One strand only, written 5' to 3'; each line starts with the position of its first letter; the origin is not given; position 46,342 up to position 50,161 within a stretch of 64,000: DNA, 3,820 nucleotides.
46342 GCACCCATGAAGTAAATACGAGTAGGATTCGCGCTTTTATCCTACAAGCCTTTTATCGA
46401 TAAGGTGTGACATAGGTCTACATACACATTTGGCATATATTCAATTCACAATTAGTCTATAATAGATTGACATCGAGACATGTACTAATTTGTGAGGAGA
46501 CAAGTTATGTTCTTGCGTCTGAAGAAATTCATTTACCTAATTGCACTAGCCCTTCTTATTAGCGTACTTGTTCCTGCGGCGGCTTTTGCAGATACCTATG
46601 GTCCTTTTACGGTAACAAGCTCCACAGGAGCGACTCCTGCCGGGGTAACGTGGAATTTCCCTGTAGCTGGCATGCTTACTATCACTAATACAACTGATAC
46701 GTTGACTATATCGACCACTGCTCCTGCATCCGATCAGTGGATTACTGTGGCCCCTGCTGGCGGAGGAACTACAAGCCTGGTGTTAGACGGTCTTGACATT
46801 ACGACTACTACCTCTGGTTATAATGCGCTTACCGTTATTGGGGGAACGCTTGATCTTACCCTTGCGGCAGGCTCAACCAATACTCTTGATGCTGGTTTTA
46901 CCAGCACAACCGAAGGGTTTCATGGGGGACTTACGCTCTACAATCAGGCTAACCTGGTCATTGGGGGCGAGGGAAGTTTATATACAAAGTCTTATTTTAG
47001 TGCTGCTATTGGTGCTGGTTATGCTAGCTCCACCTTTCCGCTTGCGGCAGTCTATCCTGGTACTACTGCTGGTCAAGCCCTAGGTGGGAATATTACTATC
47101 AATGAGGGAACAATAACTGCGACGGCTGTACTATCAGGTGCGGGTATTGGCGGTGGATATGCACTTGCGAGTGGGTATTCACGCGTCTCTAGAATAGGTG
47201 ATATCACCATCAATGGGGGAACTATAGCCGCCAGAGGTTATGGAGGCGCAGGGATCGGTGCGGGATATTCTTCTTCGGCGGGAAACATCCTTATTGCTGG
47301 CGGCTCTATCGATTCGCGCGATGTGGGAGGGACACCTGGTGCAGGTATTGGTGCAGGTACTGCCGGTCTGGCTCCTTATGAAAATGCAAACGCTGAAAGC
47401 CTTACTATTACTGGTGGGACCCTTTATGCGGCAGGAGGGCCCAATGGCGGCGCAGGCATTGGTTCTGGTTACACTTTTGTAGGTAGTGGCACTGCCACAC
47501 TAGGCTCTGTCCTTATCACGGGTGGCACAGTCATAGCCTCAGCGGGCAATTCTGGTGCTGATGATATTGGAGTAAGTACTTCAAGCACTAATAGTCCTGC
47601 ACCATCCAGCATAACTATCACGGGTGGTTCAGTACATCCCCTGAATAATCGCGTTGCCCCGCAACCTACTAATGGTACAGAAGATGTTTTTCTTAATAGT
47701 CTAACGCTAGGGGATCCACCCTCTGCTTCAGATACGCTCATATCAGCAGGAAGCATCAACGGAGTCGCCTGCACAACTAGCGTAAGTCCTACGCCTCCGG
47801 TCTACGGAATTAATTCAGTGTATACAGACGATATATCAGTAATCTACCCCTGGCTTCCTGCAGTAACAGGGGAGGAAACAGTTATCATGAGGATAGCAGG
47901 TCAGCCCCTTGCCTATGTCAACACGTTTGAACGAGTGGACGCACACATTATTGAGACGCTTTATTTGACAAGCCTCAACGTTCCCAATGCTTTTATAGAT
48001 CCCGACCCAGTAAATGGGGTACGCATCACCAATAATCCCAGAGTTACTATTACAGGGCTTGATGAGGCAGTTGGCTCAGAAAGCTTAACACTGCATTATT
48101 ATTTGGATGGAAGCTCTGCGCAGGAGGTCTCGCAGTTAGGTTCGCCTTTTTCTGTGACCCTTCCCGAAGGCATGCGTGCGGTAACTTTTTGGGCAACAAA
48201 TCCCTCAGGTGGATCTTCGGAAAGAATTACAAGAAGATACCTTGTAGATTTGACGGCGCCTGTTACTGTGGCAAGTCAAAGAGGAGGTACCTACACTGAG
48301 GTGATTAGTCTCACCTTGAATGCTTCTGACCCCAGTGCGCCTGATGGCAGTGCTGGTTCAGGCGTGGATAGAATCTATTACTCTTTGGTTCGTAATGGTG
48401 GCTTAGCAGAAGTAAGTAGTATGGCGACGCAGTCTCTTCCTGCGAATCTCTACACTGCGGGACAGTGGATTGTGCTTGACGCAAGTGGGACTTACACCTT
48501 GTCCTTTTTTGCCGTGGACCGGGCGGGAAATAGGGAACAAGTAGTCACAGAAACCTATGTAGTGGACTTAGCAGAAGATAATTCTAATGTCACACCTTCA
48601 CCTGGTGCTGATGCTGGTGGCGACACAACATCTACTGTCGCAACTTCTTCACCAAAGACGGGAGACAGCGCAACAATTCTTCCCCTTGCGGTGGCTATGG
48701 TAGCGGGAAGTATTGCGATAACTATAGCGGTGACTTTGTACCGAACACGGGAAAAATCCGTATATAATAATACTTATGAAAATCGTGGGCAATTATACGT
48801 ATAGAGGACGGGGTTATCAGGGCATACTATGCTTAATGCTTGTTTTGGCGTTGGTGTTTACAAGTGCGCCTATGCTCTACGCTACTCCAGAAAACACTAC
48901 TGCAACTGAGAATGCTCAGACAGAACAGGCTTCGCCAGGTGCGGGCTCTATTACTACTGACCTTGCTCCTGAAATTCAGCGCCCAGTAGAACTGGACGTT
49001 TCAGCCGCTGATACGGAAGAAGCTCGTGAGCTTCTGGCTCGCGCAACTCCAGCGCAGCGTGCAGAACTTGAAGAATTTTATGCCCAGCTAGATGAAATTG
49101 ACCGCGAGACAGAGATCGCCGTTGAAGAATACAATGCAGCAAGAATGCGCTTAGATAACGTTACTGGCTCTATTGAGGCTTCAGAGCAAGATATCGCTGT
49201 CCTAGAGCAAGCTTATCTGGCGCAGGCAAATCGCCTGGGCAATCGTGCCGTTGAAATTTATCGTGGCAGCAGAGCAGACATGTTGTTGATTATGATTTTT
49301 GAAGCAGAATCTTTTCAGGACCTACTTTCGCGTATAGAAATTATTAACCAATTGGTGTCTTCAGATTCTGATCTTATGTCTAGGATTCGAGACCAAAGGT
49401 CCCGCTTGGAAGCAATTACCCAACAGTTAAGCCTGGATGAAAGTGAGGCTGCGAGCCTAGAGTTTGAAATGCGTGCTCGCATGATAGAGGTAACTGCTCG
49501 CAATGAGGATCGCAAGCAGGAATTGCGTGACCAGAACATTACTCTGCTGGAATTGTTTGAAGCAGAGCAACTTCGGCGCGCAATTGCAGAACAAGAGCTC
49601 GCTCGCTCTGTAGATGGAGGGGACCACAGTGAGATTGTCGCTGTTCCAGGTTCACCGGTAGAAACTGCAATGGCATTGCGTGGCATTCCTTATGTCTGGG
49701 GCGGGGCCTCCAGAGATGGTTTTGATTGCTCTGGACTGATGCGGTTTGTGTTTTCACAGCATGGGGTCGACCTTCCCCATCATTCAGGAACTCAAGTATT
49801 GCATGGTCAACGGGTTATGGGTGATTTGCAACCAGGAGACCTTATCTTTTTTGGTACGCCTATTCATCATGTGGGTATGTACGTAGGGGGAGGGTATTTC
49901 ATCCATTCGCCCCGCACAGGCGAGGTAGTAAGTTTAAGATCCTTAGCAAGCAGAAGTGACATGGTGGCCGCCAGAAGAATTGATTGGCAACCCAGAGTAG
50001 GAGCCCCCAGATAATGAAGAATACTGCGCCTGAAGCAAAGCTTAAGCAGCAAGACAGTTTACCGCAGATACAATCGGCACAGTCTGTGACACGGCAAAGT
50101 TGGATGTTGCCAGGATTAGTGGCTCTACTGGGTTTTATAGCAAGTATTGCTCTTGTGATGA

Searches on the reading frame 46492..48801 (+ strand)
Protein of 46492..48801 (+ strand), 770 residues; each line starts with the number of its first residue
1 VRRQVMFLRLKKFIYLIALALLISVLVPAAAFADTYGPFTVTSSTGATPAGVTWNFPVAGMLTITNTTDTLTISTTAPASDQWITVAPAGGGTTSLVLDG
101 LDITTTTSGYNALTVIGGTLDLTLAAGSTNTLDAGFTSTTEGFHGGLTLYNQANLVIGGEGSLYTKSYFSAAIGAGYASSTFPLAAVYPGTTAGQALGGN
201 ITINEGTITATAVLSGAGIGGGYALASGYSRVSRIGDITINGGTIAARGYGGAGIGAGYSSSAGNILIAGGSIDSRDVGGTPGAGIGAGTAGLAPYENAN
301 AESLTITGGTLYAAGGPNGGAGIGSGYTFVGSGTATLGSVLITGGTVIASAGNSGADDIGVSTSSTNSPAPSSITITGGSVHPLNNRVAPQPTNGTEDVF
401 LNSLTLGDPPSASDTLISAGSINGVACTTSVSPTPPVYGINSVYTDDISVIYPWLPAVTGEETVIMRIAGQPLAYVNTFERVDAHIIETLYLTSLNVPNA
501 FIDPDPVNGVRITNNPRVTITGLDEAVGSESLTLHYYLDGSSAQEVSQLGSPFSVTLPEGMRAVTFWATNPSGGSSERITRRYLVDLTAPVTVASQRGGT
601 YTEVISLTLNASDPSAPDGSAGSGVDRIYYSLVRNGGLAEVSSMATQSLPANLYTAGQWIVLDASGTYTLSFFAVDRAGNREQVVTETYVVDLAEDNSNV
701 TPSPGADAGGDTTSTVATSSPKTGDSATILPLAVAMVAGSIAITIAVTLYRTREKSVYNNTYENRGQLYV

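Call 40: search_protein_families(library=pfam, proteins=[window:46492-48801:+], max_evalue=0.01)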
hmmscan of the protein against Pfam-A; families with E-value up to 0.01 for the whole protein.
window:46492-48801:+ (770 aa): 4 families
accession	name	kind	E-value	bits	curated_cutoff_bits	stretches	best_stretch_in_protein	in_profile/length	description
PF18889.6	Beta_helix_3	-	3.7e-08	33.9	27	3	201-223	1-20/20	Beta helix repeat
PF12245.14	Big_3_2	-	0.0036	17.9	23.3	0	621-692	43-121/122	Bacterial Ig-like domain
PF13290.12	CHB_HEX_C_1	-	0.0073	16.7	22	1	597-686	2-67/67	Chitobiase/beta-hexosaminidase C-terminal domain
PF13754.12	Big_3_4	-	0.0096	16.3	27.3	0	662-706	30-74/106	Domain of unknown function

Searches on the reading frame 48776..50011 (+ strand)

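Call 6: search_protein_families(library=pfam, proteins=[window:48776-50011:+], max_evalue=0.01)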
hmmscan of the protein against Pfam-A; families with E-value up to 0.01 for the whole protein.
window:48776-50011:+ (412 aa): 2 families
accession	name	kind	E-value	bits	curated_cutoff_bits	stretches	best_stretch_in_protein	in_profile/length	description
PF00877.26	NLPC_P60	-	9.7e-26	90.2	23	1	303-392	1-93/105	NlpC/P60 family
PF24568.1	CC_PcsB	-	1.4e-09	38.1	27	1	140-212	1-73/75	Peptidoglycan hydrolase PcsB, coiled-coil domain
